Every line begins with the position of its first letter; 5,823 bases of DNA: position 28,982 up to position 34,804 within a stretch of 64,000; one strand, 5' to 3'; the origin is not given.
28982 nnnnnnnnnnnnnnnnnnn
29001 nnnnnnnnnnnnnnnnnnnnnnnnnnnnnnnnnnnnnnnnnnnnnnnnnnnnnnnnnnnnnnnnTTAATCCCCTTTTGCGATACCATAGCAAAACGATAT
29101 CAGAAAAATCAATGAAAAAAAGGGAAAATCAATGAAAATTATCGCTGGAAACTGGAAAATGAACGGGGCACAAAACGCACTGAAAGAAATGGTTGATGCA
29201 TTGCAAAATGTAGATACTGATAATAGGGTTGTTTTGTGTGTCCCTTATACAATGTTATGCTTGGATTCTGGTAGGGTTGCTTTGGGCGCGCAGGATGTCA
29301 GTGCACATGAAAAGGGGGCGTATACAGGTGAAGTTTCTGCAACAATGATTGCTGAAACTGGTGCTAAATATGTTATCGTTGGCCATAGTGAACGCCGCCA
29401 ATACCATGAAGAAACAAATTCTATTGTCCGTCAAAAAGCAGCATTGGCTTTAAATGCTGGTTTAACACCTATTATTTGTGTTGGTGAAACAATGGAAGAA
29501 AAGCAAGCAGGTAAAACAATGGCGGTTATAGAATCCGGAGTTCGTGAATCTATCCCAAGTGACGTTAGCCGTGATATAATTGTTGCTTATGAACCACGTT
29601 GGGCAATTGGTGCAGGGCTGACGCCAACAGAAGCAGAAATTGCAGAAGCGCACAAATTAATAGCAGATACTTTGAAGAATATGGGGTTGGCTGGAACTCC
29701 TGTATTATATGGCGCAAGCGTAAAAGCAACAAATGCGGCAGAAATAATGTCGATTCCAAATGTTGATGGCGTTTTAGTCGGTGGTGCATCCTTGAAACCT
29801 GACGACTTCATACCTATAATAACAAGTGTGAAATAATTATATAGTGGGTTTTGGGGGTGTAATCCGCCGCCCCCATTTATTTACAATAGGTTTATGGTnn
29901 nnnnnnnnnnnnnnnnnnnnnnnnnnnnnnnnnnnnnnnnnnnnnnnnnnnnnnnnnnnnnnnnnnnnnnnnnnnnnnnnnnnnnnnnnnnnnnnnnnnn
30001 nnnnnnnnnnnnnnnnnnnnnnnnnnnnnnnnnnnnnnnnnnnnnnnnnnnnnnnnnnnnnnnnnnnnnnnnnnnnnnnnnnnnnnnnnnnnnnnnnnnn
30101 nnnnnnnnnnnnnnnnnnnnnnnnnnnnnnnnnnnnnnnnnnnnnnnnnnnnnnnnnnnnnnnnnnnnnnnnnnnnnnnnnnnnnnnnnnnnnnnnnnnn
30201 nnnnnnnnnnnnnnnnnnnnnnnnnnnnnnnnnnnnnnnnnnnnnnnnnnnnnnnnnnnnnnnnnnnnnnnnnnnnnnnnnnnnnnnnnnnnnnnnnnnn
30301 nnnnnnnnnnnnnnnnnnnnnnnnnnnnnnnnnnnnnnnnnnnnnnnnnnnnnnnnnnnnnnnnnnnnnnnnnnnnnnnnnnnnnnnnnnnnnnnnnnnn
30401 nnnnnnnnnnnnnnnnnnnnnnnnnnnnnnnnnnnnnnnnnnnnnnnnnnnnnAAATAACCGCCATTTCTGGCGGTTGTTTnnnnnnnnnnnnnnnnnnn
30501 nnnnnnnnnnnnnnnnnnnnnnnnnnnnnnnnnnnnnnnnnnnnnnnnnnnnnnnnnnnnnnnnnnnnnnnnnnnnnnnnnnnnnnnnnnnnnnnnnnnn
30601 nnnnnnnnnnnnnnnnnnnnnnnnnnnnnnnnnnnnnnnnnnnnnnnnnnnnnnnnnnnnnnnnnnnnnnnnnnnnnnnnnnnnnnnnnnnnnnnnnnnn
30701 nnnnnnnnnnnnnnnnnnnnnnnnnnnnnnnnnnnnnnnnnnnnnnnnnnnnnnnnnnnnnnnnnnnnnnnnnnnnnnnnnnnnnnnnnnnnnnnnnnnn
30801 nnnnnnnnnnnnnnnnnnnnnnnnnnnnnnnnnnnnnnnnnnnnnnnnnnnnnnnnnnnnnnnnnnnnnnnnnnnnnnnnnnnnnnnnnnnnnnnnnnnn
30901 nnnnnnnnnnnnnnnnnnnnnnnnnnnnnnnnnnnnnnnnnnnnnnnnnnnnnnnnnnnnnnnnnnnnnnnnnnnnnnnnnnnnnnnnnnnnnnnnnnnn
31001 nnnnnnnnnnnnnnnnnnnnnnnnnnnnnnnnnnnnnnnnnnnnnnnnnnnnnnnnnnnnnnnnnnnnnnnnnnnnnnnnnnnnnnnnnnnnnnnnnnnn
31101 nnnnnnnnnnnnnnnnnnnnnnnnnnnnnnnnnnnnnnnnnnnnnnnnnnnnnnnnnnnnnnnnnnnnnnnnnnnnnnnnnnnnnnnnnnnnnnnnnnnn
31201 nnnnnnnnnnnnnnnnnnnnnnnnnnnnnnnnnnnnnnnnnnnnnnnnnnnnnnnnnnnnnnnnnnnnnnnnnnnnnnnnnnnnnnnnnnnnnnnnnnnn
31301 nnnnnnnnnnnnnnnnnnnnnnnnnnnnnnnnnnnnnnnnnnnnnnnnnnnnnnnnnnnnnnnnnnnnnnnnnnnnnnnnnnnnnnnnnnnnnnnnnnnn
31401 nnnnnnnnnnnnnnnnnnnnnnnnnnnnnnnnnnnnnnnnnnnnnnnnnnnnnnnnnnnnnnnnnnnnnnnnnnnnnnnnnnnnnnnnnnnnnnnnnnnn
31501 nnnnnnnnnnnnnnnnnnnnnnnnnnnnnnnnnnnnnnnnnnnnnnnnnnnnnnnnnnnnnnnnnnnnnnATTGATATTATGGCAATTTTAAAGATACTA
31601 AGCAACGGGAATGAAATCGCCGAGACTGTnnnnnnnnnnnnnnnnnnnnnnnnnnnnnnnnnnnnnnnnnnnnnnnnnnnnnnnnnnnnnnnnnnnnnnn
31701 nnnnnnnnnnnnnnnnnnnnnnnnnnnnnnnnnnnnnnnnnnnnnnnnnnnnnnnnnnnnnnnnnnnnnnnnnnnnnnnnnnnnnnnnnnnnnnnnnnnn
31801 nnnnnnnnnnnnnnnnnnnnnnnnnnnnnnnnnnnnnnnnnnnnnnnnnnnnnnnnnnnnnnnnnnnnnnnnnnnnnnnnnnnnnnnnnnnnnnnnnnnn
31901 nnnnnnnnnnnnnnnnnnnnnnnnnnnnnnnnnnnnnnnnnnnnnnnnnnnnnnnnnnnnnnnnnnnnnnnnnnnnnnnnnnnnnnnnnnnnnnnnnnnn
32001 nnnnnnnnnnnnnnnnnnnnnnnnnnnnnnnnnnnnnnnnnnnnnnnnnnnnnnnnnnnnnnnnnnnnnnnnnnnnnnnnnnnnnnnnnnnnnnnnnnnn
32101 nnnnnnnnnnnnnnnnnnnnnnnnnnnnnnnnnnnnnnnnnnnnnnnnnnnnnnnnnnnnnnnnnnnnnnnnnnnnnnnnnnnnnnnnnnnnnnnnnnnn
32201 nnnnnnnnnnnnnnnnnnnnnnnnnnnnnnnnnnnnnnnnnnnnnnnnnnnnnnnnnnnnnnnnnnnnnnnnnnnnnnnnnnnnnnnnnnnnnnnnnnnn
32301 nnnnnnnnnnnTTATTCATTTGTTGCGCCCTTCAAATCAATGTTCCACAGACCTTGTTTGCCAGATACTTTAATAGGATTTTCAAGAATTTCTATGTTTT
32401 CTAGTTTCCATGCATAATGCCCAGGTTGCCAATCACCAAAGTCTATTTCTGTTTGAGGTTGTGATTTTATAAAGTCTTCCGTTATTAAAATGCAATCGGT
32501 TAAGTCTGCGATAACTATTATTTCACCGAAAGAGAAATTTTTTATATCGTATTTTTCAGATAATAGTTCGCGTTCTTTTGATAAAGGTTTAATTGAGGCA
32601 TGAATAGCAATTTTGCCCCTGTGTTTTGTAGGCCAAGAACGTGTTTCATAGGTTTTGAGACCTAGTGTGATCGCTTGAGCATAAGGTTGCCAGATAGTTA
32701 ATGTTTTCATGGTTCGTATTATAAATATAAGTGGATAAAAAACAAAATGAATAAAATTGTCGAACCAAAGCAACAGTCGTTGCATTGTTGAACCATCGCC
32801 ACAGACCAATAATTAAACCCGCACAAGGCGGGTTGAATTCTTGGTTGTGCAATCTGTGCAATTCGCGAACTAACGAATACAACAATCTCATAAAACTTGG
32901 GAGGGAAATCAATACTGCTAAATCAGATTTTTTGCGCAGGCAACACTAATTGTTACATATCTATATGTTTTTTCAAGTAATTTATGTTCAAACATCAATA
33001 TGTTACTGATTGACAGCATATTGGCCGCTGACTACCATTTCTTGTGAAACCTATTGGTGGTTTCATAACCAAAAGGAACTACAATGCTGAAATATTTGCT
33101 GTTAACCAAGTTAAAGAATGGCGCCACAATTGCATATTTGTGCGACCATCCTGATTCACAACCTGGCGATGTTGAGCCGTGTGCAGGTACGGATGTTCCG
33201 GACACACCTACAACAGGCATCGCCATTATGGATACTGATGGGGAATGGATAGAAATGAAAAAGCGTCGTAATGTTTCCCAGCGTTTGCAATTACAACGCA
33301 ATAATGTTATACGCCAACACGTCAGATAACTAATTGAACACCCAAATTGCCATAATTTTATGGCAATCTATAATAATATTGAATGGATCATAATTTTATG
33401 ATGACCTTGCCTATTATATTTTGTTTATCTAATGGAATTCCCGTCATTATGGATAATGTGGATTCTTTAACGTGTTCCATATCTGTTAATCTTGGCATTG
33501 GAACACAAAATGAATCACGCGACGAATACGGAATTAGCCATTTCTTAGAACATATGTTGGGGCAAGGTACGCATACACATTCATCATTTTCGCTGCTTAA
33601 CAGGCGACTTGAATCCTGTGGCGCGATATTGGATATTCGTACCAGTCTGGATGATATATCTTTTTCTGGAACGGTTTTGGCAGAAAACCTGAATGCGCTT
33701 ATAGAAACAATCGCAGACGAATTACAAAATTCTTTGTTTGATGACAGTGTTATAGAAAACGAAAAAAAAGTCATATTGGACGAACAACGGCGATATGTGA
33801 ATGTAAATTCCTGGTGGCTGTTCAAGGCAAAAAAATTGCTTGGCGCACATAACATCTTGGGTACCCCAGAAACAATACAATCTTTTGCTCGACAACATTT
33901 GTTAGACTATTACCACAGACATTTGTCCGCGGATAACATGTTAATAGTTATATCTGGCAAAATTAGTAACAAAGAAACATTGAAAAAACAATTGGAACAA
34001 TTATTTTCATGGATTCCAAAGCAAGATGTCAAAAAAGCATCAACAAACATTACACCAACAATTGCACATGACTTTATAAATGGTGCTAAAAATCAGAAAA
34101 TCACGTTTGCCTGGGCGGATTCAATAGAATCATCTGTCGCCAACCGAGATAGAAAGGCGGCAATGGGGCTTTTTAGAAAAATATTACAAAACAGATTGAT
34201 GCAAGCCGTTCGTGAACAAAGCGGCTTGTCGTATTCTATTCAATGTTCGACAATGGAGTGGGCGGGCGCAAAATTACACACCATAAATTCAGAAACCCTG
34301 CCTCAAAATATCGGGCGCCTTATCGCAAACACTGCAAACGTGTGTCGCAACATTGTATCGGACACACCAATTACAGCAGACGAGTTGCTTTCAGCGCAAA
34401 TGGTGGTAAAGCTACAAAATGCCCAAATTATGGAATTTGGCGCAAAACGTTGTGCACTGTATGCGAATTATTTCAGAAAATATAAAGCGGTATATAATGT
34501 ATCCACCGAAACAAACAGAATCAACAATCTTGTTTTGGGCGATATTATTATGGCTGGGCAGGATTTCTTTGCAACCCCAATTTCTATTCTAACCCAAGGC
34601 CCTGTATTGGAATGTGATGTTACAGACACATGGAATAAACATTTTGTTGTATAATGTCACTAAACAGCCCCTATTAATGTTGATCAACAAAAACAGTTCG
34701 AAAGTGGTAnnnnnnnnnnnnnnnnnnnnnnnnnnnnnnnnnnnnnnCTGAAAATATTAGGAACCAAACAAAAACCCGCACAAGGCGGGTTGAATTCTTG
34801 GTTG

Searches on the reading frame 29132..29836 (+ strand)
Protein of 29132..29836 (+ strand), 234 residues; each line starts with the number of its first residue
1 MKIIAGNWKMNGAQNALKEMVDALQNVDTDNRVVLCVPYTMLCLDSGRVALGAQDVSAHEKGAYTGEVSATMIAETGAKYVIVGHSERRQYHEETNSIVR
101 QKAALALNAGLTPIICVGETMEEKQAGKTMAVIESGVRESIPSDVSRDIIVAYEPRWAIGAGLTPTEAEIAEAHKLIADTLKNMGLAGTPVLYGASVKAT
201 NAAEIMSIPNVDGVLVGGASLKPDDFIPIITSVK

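Call 14: search_protein_families(library=pfam, proteins=[window:29132-29836:+], max_evalue=0.001)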
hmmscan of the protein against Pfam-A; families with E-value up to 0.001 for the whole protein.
window:29132-29836:+ (234 aa): 1 family
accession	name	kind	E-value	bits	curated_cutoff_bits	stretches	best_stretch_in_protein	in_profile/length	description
PF00121.24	TIM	-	2.7e-79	266.6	20.1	1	2-232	1-244/245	Triosephosphate isomerase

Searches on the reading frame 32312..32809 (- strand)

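Call 72: search_protein_families(library=pfam, proteins=[window:32312-32809:-], max_evalue=0.001)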
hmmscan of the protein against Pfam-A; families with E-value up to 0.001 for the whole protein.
window:32312-32809:- (165 aa): 1 family
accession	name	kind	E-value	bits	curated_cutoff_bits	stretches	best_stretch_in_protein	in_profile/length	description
PF04266.20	ASCH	-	1.7e-05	25.9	21.2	1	37-112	1-57/103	ASCH domain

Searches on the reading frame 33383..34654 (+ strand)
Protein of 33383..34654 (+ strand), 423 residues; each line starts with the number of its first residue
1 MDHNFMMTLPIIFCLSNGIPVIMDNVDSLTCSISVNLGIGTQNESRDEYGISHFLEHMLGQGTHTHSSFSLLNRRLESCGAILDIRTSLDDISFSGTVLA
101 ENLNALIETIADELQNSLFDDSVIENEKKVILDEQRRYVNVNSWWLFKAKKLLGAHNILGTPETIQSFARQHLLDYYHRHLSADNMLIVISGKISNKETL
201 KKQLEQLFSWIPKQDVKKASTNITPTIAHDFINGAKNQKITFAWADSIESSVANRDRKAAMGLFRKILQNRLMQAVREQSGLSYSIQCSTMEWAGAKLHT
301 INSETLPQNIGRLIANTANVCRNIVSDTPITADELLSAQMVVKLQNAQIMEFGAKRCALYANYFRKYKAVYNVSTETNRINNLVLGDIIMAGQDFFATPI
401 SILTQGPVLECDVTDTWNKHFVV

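Call 14: search_protein_families(library=pfam, proteins=[window:33383-34654:+], max_evalue=0.001)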
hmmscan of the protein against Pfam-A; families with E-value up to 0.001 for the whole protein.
window:33383-34654:+ (423 aa): 2 families
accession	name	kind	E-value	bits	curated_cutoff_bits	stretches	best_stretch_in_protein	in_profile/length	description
PF05193.26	Peptidase_M16_C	-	3.6e-20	73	23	1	168-339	2-178/181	Peptidase M16 inactive domain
PF00675.25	Peptidase_M16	-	6.1e-19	68.8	22.3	1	28-136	10-117/149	Insulinase (Peptidase family M16)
